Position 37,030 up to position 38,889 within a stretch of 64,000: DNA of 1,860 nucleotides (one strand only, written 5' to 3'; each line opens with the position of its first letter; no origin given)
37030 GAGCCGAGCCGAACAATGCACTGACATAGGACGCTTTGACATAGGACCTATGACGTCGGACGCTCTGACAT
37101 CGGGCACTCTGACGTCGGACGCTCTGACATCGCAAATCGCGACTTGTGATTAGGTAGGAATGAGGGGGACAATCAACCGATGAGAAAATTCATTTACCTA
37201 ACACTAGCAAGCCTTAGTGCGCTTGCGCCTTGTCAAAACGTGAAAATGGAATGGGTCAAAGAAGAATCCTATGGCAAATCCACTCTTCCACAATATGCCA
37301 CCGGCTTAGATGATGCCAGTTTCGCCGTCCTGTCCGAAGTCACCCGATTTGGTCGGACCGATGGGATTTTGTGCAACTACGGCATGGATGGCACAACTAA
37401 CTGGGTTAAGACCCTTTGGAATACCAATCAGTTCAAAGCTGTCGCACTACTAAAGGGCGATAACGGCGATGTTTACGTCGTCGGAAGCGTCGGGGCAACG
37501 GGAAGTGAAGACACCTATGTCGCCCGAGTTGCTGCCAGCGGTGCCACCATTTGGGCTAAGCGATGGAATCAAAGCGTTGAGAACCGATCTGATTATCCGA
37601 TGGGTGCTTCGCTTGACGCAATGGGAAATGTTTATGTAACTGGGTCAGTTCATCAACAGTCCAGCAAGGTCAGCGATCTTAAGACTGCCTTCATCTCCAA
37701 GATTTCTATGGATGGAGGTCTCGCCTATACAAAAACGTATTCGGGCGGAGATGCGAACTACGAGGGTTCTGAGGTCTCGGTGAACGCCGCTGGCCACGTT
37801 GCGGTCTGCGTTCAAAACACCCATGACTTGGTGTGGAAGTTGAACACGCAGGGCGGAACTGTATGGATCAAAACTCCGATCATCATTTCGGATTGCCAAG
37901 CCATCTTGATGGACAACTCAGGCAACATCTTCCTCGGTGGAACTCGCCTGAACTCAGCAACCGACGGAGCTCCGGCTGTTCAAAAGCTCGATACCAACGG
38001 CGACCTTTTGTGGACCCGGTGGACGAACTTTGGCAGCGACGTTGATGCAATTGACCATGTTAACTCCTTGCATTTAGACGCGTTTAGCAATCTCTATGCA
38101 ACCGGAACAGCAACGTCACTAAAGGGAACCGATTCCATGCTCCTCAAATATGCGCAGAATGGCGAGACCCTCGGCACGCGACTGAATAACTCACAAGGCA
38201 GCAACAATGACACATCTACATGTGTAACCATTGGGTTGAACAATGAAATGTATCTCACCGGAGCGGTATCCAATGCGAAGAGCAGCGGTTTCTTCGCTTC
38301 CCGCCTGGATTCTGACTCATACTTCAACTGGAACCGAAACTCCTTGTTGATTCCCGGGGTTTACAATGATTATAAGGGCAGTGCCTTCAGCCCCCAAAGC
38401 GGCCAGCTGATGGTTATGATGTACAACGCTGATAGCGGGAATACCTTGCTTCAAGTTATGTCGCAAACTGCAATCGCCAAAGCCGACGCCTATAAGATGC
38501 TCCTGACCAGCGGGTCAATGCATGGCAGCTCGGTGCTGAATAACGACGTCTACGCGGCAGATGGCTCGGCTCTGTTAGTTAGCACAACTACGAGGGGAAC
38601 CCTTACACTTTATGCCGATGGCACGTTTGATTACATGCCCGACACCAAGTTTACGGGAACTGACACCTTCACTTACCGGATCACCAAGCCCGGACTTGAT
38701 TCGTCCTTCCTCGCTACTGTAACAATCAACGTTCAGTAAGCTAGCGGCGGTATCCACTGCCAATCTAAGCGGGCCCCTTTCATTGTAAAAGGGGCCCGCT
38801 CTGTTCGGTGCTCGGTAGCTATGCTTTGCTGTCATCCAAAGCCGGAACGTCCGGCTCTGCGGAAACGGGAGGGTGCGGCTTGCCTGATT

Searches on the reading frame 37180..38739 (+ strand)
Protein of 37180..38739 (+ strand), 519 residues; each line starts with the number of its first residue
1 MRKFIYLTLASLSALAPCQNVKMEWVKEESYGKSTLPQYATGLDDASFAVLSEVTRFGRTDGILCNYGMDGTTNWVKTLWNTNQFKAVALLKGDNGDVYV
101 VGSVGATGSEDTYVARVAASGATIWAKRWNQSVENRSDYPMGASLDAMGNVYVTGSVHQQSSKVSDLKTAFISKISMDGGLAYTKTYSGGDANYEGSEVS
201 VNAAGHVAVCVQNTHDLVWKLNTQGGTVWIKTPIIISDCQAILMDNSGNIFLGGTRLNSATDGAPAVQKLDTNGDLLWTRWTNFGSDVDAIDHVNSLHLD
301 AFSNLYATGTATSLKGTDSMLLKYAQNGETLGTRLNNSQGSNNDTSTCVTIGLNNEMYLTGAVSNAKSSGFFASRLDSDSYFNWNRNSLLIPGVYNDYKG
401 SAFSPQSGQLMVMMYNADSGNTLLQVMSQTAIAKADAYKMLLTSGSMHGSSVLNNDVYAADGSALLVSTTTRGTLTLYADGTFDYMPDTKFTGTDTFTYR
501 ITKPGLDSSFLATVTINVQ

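Call 44: search_protein_families(library=pfam, proteins=[window:37180-38739:+], max_evalue=0.001)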
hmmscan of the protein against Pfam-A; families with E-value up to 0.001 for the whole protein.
window:37180-38739:+ (519 aa): 2 families
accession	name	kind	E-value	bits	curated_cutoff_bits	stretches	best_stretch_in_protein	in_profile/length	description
PF17963.7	Big_9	-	1.3e-09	39.3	23.6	1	431-515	4-85/89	Bacterial Ig domain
PF17892.7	Cadherin_5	-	2.2e-06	27.9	26.5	1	453-518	30-97/98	Cadherin-like domain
